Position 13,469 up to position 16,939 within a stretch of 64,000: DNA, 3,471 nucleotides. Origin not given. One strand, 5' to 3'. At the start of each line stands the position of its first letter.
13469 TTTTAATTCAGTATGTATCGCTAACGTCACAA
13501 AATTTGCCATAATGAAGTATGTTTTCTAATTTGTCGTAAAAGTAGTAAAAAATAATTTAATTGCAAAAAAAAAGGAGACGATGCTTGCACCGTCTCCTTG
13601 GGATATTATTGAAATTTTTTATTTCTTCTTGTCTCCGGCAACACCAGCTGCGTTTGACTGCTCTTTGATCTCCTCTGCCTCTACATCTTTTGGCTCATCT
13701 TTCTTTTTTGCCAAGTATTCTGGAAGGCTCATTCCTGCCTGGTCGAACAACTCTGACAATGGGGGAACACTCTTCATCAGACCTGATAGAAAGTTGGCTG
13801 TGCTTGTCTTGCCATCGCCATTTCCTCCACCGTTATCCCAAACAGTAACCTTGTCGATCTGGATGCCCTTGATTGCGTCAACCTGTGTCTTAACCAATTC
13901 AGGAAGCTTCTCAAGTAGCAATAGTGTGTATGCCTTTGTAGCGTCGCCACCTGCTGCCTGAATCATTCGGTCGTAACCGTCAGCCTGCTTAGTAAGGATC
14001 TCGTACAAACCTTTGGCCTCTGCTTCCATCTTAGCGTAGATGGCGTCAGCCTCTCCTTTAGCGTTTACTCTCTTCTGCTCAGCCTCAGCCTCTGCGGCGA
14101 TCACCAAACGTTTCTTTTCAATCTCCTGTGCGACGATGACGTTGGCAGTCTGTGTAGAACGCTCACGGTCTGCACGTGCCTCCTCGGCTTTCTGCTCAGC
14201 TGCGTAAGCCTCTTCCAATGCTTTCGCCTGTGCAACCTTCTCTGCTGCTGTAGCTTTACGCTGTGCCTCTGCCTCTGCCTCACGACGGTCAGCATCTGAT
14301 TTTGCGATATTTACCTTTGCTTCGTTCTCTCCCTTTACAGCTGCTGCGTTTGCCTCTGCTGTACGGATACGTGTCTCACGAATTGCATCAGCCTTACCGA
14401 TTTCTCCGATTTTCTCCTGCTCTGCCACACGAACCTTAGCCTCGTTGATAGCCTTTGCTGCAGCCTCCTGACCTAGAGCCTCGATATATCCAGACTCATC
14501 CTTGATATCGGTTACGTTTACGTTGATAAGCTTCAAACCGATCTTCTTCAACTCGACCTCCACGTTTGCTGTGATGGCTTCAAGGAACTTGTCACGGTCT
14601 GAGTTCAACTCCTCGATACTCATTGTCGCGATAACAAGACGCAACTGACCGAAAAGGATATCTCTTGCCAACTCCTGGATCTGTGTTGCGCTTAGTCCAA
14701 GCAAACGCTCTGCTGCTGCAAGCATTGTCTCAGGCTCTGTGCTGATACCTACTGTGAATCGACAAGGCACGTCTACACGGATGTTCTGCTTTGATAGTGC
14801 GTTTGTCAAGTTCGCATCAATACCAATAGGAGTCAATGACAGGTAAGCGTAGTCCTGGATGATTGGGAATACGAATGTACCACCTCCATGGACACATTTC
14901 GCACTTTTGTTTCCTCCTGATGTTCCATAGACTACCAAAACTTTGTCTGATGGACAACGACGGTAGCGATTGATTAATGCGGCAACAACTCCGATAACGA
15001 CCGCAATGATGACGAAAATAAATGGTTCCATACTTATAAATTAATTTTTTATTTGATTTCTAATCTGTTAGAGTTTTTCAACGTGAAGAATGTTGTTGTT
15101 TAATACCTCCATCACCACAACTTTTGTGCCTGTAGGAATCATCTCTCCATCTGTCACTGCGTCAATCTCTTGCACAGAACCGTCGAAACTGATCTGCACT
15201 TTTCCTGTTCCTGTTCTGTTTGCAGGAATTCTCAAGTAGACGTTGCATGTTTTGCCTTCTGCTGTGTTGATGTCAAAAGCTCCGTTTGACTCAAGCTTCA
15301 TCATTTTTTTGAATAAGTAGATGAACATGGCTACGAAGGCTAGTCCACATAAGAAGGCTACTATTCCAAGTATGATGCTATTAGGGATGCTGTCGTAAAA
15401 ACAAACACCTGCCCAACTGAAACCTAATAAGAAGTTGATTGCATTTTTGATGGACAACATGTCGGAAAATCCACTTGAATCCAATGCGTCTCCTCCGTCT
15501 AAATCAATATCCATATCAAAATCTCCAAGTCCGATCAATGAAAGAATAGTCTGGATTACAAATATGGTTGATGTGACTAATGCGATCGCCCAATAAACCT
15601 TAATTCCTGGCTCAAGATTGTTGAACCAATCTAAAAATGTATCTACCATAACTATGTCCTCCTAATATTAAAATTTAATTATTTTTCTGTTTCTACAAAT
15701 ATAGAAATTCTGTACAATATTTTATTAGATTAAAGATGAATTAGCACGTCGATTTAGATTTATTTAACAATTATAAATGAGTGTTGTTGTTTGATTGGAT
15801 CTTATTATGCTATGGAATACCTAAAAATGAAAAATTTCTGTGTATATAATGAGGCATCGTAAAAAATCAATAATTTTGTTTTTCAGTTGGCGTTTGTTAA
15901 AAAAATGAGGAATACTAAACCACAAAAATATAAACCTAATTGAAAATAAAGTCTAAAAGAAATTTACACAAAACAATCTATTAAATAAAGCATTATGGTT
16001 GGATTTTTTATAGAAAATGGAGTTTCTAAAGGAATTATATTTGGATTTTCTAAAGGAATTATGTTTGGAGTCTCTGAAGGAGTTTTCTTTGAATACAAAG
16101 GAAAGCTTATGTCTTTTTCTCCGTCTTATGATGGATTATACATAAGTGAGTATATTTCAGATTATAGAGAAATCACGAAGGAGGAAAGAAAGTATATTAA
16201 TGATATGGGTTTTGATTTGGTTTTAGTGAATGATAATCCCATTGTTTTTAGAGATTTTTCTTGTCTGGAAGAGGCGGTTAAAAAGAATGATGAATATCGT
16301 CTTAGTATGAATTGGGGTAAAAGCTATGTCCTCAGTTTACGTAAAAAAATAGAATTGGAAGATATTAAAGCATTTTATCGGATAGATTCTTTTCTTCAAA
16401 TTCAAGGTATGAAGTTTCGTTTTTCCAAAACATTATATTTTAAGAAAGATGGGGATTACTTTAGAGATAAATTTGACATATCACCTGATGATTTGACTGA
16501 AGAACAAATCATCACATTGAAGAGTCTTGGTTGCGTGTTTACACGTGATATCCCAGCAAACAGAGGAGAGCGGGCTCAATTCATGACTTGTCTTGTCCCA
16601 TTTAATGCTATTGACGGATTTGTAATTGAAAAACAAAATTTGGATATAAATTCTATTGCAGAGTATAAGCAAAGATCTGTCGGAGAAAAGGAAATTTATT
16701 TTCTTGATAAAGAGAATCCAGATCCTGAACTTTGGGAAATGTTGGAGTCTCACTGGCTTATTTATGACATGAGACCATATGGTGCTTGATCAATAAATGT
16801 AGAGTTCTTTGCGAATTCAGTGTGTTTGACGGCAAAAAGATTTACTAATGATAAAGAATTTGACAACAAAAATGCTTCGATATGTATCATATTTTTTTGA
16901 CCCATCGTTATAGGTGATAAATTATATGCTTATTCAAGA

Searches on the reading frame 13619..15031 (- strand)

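Call 9: search_protein_families(library=pfam, proteins=[window:13619-15031:-], max_evalue=0.1)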
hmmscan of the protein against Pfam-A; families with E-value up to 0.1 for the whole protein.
window:13619-15031:- (470 aa): 2 families
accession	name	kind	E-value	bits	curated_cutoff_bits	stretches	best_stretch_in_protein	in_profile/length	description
PF01145.31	Band_7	-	5e-28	98.8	23.6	1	27-207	4-176/176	SPFH domain / Band 7 family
PF15975.10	Flot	-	1.9e-07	31.7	27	1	316-412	1-85/124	Flotillin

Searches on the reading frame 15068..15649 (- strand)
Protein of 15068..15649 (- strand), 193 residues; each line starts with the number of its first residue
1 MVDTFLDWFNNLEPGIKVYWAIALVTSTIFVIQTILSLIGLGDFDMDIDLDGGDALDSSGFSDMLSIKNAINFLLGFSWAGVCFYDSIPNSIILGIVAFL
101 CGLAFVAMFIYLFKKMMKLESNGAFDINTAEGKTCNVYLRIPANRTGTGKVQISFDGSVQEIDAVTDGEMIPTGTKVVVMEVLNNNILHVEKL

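Call 9: search_protein_families(library=pfam, proteins=[window:15068-15649:-], max_evalue=0.1)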
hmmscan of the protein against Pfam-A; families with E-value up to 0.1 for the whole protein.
window:15068-15649:- (193 aa): 1 family
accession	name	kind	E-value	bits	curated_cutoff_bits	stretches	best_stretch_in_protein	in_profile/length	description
PF01957.25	NfeD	-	0.0017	19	29.1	1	133-192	7-57/57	NfeD-like C-terminal, partner-binding domain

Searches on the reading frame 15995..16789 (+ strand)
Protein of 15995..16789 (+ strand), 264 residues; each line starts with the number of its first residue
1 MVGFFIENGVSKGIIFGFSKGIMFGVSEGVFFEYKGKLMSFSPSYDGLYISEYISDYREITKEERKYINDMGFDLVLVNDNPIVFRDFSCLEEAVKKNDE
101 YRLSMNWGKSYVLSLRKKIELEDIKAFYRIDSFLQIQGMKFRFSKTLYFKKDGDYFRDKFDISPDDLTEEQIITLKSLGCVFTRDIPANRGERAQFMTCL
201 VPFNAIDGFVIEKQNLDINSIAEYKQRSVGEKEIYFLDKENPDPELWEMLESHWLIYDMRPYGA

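Call 9: search_protein_families(library=pfam, proteins=[window:15995-16789:+], max_evalue=0.1)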
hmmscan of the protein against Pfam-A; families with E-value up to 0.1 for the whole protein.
window:15995-16789:+ (264 aa): 0 families

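Call 10: search_protein_families(library=padloc, proteins=[window:15995-16789:+], max_evalue=1)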
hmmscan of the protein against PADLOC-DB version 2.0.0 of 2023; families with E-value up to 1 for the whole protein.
window:15995-16789:+ (264 aa): 0 families

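Call 11: search_protein_families(library=ncbifam, proteins=[window:15995-16789:+], max_evalue=1)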
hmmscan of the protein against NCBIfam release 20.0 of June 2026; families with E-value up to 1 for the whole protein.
window:15995-16789:+ (264 aa): 0 families

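Call 92: search_solved_structures(query=window:15995-16786:+, max_evalue=1)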
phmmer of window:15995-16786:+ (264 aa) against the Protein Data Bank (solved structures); distinct sequences matched with E-value up to 1: 15.
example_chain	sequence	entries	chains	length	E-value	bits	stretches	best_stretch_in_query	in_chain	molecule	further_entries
7qi1_A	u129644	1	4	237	0.078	15.6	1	35-167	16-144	14-3-3 protein theta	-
6ygj_F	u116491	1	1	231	0.079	15.6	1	35-167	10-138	14-3-3 protein beta/alpha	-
6byk_A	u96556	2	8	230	0.08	15.6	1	35-167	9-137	14-3-3 protein beta/alpha | 14-3-3 protein beta/alpha, N-terminally processed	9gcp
6hep_A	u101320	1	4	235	0.08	15.6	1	35-167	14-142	14-3-3 protein beta/alpha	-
6ygj_A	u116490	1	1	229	0.081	15.6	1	35-167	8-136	14-3-3 protein beta/alpha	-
6gn8_A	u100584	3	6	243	0.089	15.4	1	35-167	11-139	14-3-3 protein beta/alpha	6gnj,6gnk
2bq0_A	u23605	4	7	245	0.09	15.4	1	35-167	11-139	14-3-3 BETA/ALPHA | 14-3-3 protein beta/alpha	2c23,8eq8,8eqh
4dnk_A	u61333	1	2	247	0.091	15.4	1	35-167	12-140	14-3-3 protein beta/alpha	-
5n10_A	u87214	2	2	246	0.092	15.4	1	35-167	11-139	14-3-3 protein beta/alpha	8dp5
5n10_B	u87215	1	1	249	0.093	15.4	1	35-167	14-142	14-3-3 protein beta/alpha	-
6gn0_A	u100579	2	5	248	0.093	15.4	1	35-167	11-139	14-3-3 protein beta/alpha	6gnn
6a5q_B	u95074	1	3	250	0.093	15.4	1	35-167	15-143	14-3-3 protein beta/alpha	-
9k8w_A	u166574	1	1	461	0.83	12.2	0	145-185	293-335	Calcium indicator GCaMP6s-BrUS,Calmodulin-1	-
5x9w_A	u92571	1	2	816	0.88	12.2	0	151-229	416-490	DNA mismatch repair protein MutS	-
5yk4_A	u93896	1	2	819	0.89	12.1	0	151-229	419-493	DNA mismatch repair protein MutS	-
